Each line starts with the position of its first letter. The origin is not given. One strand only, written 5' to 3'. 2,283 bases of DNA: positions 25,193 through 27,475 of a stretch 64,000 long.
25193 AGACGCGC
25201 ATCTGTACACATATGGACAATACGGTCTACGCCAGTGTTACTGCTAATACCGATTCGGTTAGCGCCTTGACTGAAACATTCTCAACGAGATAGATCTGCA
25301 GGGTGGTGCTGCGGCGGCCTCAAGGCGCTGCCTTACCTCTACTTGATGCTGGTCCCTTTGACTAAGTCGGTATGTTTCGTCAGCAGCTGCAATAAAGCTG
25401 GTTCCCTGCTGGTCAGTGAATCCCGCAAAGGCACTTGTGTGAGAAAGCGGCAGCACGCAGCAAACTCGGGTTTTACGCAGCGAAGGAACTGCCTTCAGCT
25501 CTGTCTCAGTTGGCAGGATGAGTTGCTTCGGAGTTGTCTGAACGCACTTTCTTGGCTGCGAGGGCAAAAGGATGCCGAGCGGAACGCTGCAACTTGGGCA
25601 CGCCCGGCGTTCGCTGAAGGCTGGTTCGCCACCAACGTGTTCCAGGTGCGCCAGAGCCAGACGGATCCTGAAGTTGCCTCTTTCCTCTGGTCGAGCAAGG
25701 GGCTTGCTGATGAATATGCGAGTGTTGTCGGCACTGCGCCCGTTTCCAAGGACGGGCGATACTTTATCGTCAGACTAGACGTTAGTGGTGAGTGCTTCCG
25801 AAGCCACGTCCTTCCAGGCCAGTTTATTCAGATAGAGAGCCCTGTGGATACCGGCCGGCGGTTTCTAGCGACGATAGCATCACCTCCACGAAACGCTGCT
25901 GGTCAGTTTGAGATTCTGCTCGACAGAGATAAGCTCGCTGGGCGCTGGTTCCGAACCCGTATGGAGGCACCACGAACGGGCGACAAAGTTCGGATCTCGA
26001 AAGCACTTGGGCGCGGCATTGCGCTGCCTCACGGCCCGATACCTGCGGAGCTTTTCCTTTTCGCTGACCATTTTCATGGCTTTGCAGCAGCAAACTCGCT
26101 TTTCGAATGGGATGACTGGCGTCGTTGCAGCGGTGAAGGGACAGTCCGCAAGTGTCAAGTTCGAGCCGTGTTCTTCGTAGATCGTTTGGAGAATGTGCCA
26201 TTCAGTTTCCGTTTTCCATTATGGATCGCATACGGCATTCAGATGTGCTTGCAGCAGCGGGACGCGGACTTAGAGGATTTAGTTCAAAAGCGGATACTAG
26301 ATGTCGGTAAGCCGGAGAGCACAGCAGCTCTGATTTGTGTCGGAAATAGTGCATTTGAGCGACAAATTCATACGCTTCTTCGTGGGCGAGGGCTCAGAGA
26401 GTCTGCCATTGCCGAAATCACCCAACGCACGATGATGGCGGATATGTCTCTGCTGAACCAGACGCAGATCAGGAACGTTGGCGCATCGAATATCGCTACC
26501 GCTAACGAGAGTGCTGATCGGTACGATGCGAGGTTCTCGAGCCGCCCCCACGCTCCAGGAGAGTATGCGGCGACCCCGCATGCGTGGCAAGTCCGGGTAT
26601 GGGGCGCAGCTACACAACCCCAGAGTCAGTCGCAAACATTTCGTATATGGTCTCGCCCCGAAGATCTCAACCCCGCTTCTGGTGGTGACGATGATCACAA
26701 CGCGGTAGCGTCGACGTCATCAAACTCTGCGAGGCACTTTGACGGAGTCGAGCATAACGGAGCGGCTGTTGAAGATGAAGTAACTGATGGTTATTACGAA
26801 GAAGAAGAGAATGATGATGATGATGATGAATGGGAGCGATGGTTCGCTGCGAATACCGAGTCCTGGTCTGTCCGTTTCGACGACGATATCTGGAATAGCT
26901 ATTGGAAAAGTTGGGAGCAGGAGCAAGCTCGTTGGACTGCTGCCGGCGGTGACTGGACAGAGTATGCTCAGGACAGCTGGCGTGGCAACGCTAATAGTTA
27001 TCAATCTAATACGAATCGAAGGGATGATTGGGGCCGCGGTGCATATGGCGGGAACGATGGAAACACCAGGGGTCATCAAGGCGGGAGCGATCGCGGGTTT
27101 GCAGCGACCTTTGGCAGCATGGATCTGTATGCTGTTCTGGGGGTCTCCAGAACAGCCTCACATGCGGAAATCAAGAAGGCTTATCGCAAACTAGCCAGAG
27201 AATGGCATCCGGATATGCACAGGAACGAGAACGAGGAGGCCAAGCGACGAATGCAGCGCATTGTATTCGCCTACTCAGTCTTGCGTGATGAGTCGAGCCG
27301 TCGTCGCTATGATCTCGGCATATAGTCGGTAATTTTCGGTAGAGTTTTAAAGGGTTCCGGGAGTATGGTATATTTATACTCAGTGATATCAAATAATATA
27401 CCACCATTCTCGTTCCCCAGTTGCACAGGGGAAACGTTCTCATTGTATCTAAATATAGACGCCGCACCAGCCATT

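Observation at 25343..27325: Unusual domain architecture: FNR-like flavoprotein oxidoreductase fused to a C-terminal J-domain through an acidic, Trp-rich linker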

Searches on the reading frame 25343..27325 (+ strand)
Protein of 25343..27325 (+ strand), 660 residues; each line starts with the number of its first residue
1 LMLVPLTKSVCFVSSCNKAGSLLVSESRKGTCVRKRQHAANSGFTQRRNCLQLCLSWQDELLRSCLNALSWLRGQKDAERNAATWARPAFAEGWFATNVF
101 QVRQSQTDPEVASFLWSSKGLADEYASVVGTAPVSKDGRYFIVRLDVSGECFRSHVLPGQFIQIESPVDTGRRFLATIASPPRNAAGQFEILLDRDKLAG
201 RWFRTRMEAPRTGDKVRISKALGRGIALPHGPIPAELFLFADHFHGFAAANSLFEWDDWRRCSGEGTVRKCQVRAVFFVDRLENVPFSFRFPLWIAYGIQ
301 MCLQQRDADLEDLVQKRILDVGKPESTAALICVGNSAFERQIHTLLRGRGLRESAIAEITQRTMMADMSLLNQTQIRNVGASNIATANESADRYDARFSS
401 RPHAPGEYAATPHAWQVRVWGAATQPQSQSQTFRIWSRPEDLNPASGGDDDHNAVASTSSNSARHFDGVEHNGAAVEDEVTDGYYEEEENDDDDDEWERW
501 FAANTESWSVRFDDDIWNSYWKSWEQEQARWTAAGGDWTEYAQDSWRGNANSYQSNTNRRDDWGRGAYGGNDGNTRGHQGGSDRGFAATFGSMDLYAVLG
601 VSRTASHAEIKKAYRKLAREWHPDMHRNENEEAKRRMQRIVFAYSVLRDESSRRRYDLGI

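Call 3: search_protein_families(library=pfam, proteins=[window:25343-27325:+], max_evalue=1)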
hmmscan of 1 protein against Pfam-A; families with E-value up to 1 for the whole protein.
window:25343-27325:+ (660 aa): 1 family
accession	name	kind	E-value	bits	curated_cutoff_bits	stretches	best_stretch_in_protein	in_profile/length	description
PF00226.36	DnaJ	-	1.9e-22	79.5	27.8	1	594-657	1-63/63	DnaJ domain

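Call 4: search_protein_families(library=ncbifam, proteins=[window:25343-27325:+], max_evalue=1)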
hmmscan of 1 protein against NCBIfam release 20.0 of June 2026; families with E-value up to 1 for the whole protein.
window:25343-27325:+ (660 aa): 19 families
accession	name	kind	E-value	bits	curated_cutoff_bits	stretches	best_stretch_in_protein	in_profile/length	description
TIGR02349.1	DnaJ_bact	equivalog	1.4e-20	74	377.2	1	594-657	1-63/354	molecular chaperone DnaJ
NF010871.0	PRK14278.1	equivalog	8.4e-19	67.7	502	1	593-659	3-67/378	molecular chaperone DnaJ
NF008035.0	PRK10767.1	subfamily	2.6e-16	59.6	338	1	593-657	4-67/374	molecular chaperone DnaJ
NF010885.0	PRK14292.1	equivalog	1.4e-15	57.2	585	1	593-657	2-64/371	chaperone protein DnaJ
NF010874.0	PRK14281.1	equivalog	2.9e-15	56.3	619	1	594-657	4-66/397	chaperone protein DnaJ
NF010892.0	PRK14299.1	equivalog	3.2e-15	56.1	392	1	593-657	4-66/291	chaperone protein DnaJ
NF010872.0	PRK14279.1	equivalog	3.2e-15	56.1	556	1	593-657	9-72/394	molecular chaperone DnaJ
NF037946.1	terminal_TopJ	equivalog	4.3e-15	55.3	300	1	594-657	6-67/810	terminal organelle assembly protein TopJ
NF010894.0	PRK14301.1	equivalog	6.8e-15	54.9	548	1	593-657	4-67/373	chaperone protein DnaJ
NF007618.0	PRK10266.1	equivalog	1.8e-11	44.1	403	1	594-657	5-66/306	curved DNA-binding protein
TIGR03835.1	termin_org_DnaJ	equivalog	2.7e-11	42.6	512.25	1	594-657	3-64/871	terminal organelle assembly protein TopJ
NF050028.1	CldAdptActJ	equivalog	1.9e-10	41.1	150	1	595-655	4-68/93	cold adaptation protein ActJcold adaptation protein ActJ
NF006948.0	PRK09430.1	equivalog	5.7e-08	32.7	162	1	594-650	201-263/267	co-chaperone DjlA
NF006502.0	PRK08937.3-2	equivalog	0.0027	17.2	259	1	596-647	206-261/275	adenylosuccinate lyase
NF001420.0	PRK00294.1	equivalog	0.034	14.2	169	1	608-659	21-76/173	co-chaperone HscB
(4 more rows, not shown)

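Call 5: search_solved_structures(query=window:25343-27322:+, max_evalue=1, show_alignments=2)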
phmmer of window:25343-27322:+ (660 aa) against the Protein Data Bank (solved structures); distinct sequences matched with E-value up to 1: 67 (the best 60 are shown).
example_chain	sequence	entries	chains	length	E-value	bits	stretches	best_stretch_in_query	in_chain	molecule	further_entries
2cug_A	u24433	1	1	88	1.2e-15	59.9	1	592-657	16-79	mKIAA0962 protein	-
2ej7_A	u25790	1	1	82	5.3e-15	57.9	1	587-657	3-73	HCG3 gene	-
6u3r_A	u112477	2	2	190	4.4e-14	54.8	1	591-657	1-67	DnaJ homolog subfamily B member 6,DnaJ homolog subfamily B member 6 | DnaJ homolog subfamily B member 6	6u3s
2dmx_A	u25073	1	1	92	1e-13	53.6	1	587-657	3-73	DnaJ homolog subfamily B member 8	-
2dn9_A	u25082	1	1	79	2.8e-13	52.2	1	591-657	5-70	DnaJ homolog subfamily A member 3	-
6iws_A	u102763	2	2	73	5.7e-13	51.2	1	592-657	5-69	DnaJ homolog subfamily A member 3, mitochondrial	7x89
6rzy_A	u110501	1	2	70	7.7e-13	50.7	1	591-658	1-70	Heat shock protein 40, type II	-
9dyv_A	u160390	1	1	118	1.2e-12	50.1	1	592-657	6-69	Chaperone protein DnaJ 2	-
4j7z_A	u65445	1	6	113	1.3e-12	50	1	593-657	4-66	Chaperone protein DnaJ 2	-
6psi_A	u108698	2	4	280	7.2e-12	47.5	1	593-657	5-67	Chaperone protein DnaJ 2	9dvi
1bqz_A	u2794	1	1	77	1e-11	47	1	593-657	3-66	DNAJ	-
4j80_A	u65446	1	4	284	1.4e-11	46.5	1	593-657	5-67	Chaperone protein DnaJ 2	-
5nro_B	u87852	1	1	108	2e-11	46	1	592-657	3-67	Chaperone protein DnaJ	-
1bq0_A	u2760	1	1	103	2.3e-11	45.8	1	593-657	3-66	DNAJ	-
1xbl_A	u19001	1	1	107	2.6e-11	45.7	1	593-657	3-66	DNAJ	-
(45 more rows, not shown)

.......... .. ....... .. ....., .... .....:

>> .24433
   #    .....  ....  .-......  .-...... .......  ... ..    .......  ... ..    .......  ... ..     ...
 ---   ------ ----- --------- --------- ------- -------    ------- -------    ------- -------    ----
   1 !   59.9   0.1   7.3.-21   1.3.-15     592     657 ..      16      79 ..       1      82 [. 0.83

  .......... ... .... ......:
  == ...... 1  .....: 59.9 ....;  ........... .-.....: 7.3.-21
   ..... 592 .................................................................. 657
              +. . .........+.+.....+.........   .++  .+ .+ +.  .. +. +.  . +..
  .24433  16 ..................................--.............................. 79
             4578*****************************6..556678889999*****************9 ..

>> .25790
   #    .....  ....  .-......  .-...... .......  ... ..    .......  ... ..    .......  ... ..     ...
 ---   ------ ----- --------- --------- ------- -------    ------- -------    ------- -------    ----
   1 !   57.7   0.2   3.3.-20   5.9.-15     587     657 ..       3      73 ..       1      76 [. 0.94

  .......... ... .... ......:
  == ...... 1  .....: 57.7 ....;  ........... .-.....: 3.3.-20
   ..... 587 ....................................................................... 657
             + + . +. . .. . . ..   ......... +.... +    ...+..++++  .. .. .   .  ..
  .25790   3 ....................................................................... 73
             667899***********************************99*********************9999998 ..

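Call 6: find_homologous_proteins(query=window:25343-27322:+)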
Query window:25343-27322:+ (660 aa): 10 proteins with E <= 0.001 among 8000 candidates.
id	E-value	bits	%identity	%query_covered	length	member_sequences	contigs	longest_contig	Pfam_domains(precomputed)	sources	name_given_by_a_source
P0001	0.0e+0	1535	100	100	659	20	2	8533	PF00226.37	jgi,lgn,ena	-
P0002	3.6e-202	691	54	92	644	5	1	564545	PF00226.37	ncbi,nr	ncbi:hypothetical protein CCYA_CCYA11G3126 [Cyanidiococcus yangmingshanensis]|nr:hypothetical protei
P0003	2.0e-187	643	56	83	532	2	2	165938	PF00226.37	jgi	jgi:DnaJ-domain-containing protein 1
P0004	2.4e-7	48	52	10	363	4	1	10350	PF00226.37,PF00684.26,PF01556.24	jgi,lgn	-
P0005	4.0e-7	47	51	10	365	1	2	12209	PF00226.37,PF00684.26,PF01556.24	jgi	jgi:molecular chaperone DnaJ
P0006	1.5e-6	45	48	10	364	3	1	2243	PF00226.37,PF00684.26,PF01556.24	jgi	jgi:molecular chaperone DnaJ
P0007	2.4e-6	44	49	10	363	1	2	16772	PF00226.37,PF00684.26,PF01556.24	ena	-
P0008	5.5e-6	43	49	10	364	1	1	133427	PF00226.37,PF00684.26,PF01556.24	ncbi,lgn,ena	-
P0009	1.9e-5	41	47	10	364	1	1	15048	PF00226.37,PF00684.26,PF01556.24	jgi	jgi:molecular chaperone DnaJ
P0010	1.4e-4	38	45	10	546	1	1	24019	PF12756.14,PF13894.13,PF00226.37,PF12171.15,PF21884.3,PF12874.14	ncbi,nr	ncbi:DnaJ domain-containing protein [Poronia punctata]|nr:DnaJ domain-containing protein [Poronia pu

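Call 11: find_encoding_contigs(protein=P0001, flank=5000, max_places=4)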
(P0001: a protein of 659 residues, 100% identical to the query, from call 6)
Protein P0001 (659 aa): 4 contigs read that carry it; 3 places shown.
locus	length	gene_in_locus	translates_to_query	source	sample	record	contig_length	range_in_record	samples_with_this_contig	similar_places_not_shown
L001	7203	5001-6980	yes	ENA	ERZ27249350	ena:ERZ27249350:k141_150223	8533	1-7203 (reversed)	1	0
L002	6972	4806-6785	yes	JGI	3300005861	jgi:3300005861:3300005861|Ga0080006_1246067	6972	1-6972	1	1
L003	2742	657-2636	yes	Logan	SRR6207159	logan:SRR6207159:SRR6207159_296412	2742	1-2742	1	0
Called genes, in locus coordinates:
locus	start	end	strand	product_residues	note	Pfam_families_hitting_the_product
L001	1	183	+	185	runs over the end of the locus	-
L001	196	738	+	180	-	-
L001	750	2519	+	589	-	-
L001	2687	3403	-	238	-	PF00436:SSB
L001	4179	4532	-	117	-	-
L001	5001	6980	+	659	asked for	PF00226:DnaJ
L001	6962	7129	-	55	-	-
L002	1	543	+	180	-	?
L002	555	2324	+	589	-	-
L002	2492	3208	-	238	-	PF00436:SSB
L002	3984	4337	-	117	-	-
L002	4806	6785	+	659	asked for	PF00226:DnaJ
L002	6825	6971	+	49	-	?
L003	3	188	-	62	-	?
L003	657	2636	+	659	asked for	PF00226:DnaJ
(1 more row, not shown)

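Call 12: find_encoding_contigs(protein=P0002, flank=5000, max_places=3)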
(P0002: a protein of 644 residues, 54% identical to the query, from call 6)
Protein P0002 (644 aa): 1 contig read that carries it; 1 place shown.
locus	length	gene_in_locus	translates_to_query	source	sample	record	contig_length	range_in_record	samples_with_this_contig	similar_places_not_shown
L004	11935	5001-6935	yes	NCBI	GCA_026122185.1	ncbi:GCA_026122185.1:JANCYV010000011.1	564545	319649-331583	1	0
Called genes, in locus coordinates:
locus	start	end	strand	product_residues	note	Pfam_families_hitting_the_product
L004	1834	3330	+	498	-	-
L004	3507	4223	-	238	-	PF00436:SSB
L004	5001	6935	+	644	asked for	PF00226:DnaJ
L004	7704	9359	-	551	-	PF00675:Peptidase_M16, PF05193:Peptidase_M16_C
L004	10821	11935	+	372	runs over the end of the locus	-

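Call 13: find_encoding_contigs(protein=P0003, flank=5000, max_places=3)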
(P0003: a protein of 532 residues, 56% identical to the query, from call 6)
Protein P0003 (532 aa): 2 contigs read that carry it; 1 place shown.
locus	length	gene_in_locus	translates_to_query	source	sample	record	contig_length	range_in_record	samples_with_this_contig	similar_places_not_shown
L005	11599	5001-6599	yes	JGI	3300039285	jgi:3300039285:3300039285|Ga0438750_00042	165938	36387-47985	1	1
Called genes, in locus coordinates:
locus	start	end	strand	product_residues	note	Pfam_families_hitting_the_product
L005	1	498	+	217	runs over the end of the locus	PF02410:RsfS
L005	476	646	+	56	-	-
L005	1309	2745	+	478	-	-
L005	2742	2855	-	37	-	-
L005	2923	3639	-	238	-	PF00436:SSB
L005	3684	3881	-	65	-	-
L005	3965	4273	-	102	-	-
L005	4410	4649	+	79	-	-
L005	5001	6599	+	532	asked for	PF00226:DnaJ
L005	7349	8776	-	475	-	PF00675:Peptidase_M16, PF05193:Peptidase_M16_C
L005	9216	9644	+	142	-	-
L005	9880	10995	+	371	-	-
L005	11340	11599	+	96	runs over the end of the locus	-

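Call 20: predict_structure(alignment_id=A1)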
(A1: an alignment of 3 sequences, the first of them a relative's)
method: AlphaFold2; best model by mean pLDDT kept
length: 659 residues; sequences in the alignment: 3
mean_pLDDT: 35.3   pTM: 0.25
mean pLDDT of the five models: 35.3, 35.1, 34.8, 33.8, 30.8
residues with pLDDT >= 90: 0; 70-90: 44; 50-70: 76; < 50: 539
segments of 3 or more residues with pLDDT < 50: 1-122, 133-135, 149-159, 165-172, 174-185, 195-208, 219-493, 500-531, 533-590
pLDDT, mean of each block of 10 residues (from residue 1): 22 23 23 22 26 29 34 31 23 20 21 24 58 51 57 44 48 46 49 43 38 57 25 23 24 24 22 22 22 20 24 28 24 31 38 36 25 24 26 23 22 21 22 22 25 24 25 28 33 48 37 39 43 42 30 25 27 25 40 78 81 80 63 72 75 62
secondary structure, 60 per line:
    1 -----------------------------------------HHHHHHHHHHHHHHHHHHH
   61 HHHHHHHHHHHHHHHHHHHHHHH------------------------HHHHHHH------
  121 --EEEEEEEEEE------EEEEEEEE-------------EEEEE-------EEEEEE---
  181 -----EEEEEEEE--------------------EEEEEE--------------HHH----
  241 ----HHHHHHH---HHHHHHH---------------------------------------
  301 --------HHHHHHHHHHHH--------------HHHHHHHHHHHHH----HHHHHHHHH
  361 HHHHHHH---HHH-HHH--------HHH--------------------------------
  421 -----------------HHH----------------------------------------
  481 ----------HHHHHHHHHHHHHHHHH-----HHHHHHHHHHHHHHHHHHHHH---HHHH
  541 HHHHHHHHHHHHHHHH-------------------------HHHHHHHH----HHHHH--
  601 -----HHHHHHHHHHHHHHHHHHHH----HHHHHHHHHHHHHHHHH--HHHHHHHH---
elements in order (helices of 4 or more, strands of 3 or more residues): H42-83 H108-114 E123-132 E139-146 E160-164 E172-177 E186-193 E214-219 H245-251 H255-261 H309-320 H335-347 H352-367 H491-507 H513-533 H537-556 H582-589 H594-598 H606-625 H630-646 H649-656

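Call 28: list_cluster_members(proteins=[P0001, P0003, P0041, P0042, P0043, P0045, P0046, P0047, P0048, P0049])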
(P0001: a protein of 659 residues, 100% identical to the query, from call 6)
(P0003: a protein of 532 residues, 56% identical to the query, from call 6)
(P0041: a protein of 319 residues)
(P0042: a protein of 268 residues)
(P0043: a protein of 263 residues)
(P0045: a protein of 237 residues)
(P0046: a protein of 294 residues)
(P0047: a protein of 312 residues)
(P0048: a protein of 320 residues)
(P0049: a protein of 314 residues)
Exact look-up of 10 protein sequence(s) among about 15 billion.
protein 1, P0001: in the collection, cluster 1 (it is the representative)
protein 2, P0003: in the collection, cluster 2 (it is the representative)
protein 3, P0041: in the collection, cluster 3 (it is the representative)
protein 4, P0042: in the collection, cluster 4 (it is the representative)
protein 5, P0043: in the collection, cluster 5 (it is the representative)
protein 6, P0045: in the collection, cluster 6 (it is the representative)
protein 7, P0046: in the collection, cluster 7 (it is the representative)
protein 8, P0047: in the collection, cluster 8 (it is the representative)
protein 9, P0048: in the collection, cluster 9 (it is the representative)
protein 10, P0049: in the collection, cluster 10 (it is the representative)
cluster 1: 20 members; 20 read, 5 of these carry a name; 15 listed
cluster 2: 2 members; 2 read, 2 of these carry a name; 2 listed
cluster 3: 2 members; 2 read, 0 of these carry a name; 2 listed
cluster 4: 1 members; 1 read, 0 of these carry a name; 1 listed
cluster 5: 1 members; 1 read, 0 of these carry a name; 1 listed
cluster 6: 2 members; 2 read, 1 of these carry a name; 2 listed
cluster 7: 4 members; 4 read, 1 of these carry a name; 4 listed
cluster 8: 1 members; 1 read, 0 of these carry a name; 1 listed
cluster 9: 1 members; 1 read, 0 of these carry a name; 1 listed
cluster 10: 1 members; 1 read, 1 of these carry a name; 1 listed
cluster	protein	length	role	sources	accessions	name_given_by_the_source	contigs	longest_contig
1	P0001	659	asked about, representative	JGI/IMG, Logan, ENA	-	-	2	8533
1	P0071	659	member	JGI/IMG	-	DnaJ-domain-containing protein 1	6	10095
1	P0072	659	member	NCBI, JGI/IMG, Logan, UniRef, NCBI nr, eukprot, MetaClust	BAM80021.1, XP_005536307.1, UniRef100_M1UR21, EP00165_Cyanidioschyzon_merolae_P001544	similar to protein with DnaJ domain [Cyanidioschyzon merolae strain 10D] | DnaJ-domain-containing protein 1 | Similar to protein with DnaJ domain n=1 Tax=Cyanidioschyzon merolae (strain NIES-3377 / ...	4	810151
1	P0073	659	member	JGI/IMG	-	DnaJ-domain-containing protein 1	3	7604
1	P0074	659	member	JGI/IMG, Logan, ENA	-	DnaJ-domain-containing protein 1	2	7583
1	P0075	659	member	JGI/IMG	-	DnaJ-domain-containing protein 1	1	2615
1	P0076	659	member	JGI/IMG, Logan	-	-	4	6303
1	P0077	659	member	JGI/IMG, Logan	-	-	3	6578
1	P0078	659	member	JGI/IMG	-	-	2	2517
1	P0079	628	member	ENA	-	-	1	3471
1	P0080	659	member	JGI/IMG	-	-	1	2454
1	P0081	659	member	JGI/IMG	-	-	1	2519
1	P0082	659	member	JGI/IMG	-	-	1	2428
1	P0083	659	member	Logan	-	-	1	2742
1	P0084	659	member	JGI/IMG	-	-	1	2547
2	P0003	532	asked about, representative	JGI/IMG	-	DnaJ-domain-containing protein 1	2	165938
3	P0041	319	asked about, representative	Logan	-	-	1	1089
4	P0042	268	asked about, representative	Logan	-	-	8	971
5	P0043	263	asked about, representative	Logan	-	-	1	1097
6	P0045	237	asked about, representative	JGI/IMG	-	ferredoxin-NADP reductase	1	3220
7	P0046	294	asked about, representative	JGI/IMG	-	-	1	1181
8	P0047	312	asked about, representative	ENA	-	-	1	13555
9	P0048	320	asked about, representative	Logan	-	-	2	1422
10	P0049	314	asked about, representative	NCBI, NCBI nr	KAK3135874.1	hypothetical protein QOZ80_5BG0424570 [Eleusine coracana subsp. coracana]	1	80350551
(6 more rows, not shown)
